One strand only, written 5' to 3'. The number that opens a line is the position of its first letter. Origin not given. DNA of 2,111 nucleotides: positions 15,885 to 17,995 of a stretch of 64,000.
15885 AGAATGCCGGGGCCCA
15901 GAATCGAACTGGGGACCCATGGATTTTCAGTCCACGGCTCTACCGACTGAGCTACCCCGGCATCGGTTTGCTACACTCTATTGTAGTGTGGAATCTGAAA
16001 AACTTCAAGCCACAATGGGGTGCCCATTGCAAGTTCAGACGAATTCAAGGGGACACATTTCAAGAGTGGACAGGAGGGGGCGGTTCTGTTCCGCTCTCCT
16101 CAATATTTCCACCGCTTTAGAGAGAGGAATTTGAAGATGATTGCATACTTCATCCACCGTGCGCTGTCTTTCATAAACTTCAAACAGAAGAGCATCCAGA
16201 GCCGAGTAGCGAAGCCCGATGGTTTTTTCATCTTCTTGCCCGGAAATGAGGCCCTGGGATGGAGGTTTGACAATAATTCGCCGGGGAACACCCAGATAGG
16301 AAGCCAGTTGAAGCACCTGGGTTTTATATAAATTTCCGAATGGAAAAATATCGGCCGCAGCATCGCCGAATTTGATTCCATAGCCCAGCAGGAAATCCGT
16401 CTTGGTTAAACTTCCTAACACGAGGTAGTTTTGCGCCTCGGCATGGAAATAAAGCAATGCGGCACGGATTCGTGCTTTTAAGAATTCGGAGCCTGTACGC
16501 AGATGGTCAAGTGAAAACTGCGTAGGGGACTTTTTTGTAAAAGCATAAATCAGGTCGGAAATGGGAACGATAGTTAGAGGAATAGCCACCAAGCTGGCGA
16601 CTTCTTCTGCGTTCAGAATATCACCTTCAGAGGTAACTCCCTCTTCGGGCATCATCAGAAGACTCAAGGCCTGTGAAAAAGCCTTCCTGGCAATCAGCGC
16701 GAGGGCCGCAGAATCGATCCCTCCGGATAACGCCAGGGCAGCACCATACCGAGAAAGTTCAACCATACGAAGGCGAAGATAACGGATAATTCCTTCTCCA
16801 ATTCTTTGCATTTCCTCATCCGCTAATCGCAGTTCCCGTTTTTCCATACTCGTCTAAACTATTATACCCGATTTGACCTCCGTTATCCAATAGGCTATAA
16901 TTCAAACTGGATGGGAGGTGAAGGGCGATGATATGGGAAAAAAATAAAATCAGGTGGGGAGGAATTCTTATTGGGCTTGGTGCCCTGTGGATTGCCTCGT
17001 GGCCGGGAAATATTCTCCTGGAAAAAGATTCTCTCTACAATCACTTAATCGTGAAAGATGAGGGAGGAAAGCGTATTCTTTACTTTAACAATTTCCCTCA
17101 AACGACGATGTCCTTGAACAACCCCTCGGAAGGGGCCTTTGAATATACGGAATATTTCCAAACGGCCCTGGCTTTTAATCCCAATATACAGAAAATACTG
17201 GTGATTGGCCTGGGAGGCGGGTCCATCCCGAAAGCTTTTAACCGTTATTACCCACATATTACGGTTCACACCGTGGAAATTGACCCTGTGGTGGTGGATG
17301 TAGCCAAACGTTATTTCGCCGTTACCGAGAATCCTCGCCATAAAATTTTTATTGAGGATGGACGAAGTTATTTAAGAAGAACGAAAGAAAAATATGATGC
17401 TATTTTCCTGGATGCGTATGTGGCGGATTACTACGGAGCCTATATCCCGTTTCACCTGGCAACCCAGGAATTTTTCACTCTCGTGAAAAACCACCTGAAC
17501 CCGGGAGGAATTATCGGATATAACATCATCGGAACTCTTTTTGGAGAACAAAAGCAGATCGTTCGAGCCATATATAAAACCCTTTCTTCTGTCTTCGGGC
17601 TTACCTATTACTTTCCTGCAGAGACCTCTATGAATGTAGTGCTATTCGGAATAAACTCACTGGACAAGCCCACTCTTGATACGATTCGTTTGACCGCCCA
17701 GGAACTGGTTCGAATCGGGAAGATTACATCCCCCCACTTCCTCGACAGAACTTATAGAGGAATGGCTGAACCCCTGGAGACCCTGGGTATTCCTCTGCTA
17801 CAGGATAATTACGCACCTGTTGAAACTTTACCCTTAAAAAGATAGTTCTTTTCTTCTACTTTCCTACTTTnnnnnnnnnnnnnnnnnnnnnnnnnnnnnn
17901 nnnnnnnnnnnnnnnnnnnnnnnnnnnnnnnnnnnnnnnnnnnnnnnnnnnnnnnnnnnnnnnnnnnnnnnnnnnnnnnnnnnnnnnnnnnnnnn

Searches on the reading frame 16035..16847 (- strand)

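Call 56: search_protein_families(library=pfam, proteins=[window:16035-16847:-], max_evalue=0.00001)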
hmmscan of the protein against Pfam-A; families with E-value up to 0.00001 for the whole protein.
window:16035-16847:- (270 aa): 1 family
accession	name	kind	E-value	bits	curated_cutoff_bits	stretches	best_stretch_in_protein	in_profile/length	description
PF02540.23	NAD_synthase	-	1.7e-53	181.7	21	1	23-255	8-235/242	NAD synthase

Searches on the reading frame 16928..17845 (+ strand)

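Call 14: search_protein_families(library=pfam, proteins=[window:16928-17845:+], max_evalue=0.001)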
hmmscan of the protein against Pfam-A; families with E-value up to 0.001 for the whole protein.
window:16928-17845:+ (305 aa): 3 families
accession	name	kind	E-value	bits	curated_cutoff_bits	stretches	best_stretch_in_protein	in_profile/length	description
PF01564.23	Spermine_synth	-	1.1e-15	58.1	22.9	1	79-227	11-157/186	Spermine/spermidine synthase domain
PF13649.12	Methyltransf_25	-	0.00042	21.4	27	1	90-194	1-97/97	Methyltransferase domain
PF00891.24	Methyltransf_2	-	0.00062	19.6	22.3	1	86-168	62-140/210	O-methyltransferase domain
